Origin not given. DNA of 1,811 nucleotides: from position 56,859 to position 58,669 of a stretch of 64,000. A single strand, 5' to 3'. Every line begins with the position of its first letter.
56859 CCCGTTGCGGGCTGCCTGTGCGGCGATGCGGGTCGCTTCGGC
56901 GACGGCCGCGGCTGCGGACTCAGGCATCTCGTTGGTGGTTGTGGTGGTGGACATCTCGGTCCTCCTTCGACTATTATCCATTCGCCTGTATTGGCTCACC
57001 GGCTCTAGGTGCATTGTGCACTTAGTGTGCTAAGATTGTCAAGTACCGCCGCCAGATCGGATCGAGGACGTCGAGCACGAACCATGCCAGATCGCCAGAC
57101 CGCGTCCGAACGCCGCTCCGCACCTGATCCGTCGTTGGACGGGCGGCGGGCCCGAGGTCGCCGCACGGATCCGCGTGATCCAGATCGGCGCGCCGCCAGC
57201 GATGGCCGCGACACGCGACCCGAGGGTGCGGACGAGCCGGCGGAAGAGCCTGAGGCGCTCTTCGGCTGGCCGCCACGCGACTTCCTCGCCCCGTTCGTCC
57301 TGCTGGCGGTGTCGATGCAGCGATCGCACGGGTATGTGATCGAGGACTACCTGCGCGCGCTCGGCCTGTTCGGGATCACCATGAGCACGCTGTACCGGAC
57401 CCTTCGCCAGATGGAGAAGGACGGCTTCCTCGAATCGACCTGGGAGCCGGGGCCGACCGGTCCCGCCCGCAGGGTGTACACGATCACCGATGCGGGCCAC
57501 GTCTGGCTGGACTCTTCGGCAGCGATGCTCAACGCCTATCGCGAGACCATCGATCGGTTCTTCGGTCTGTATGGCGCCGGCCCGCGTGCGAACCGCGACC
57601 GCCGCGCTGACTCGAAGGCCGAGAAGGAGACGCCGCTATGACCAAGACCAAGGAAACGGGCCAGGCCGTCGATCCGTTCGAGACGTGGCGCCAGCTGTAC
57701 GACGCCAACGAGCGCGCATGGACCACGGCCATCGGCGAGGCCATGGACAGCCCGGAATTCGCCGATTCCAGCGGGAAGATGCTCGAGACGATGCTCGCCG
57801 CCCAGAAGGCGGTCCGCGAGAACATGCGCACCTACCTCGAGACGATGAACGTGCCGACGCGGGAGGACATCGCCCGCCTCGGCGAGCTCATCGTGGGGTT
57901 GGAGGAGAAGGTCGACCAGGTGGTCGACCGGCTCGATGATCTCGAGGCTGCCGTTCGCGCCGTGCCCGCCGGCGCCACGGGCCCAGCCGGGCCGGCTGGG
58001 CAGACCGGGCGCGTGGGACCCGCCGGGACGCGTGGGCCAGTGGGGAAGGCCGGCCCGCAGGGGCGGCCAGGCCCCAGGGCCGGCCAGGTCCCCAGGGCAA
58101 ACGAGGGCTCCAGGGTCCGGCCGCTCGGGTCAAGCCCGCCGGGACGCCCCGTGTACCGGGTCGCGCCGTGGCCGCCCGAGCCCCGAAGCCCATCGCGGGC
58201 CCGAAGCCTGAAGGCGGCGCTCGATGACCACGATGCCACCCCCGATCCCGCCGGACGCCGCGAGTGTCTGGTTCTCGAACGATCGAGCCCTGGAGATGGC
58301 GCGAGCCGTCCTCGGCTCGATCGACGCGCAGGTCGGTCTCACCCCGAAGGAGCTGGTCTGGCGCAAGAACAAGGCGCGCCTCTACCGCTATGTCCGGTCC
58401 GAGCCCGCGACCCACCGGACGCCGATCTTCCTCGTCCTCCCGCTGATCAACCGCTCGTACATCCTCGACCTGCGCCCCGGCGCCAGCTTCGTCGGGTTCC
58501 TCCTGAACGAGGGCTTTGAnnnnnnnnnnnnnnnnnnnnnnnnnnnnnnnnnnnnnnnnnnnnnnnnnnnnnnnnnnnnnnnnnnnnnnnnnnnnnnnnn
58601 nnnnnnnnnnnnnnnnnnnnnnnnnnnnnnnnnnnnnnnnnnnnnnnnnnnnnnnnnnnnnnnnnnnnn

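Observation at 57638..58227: PhaE-like PHA synthase subunit with a ~17-triplet collagen-like Gly-X-Y tract, interrupted by a frameshift in a C4 run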

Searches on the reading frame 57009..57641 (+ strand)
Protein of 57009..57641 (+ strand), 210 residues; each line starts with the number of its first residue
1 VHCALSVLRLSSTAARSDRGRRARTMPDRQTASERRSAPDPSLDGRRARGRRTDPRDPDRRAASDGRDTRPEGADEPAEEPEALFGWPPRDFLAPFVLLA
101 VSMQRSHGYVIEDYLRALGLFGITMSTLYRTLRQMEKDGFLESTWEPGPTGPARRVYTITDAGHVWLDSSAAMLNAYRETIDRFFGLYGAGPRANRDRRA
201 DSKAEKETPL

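Call 5: search_protein_families(library=pfam, proteins=[window:57009-57641:+], max_evalue=0.01)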
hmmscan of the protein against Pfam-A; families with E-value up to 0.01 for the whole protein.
window:57009-57641:+ (210 aa): 3 families
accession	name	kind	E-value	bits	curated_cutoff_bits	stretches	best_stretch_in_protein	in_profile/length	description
PF03551.20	PadR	-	1.5e-16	60.6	27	1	97-167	1-73/75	Transcriptional regulator PadR-like family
PF01638.23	HxlR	-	0.0021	18.3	20.8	1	122-165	30-71/91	HxlR-like helix-turn-helix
PF12840.13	HTH_20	-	0.0031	17.9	27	1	121-143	28-50/51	Helix-turn-helix domain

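Call 11: search_protein_families(library=ncbifam, proteins=[window:57009-57641:+], max_evalue=0.01)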
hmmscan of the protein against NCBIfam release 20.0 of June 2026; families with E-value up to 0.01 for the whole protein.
window:57009-57641:+ (210 aa): 4 families
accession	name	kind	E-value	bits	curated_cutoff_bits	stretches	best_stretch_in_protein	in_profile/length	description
TIGR02719.1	repress_PhaQ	equivalog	1.4e-22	80.5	139.35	1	89-189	21-121/138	poly-beta-hydroxybutyrate-responsive repressor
TIGR03433.1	padR_acidobact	paralog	3.7e-10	39.8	101.8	1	96-184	8-98/101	PadR family transcriptional regulator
NF053635.1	TransRegRv3488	equivalog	1.2e-06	28.7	140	1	121-177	36-91/98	Rv3488 family transcriptional regulator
NF006931.0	PRK09416.1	equivalog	0.0045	17.2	112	1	98-167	48-115/135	PadR family transcriptional regulator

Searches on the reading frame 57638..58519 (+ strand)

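Call 5: search_protein_families(library=pfam, proteins=[window:57638-58519:+], max_evalue=0.01)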
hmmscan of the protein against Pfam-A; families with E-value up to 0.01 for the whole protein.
window:57638-58519:+ (293 aa): 5 families
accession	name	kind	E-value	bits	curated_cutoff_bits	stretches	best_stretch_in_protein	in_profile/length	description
PF09712.15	PHA_synth_III_E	-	6.7e-07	29.3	25.7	1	7-92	222-307/311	Poly(R)-hydroxyalkanoic acid synthase subunit (PHA_synth_III_E)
PF01391.23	Collagen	-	1.4e-05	25.2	27.2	1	112-146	7-41/60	Collagen triple helix repeat (20 copies)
PF08954.16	Trimer_CC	-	0.0053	16.8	27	0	64-108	7-51/52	Trimerisation motif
PF23991.1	DUF7310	-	0.009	16.9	40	1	71-109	18-56/83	Coiled-coil region of unknown function (DUF7310)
PF05597.16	Phasin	-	0.01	16.4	28.8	0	40-95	69-124/126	Poly(hydroxyalcanoate) granule associated protein (phasin)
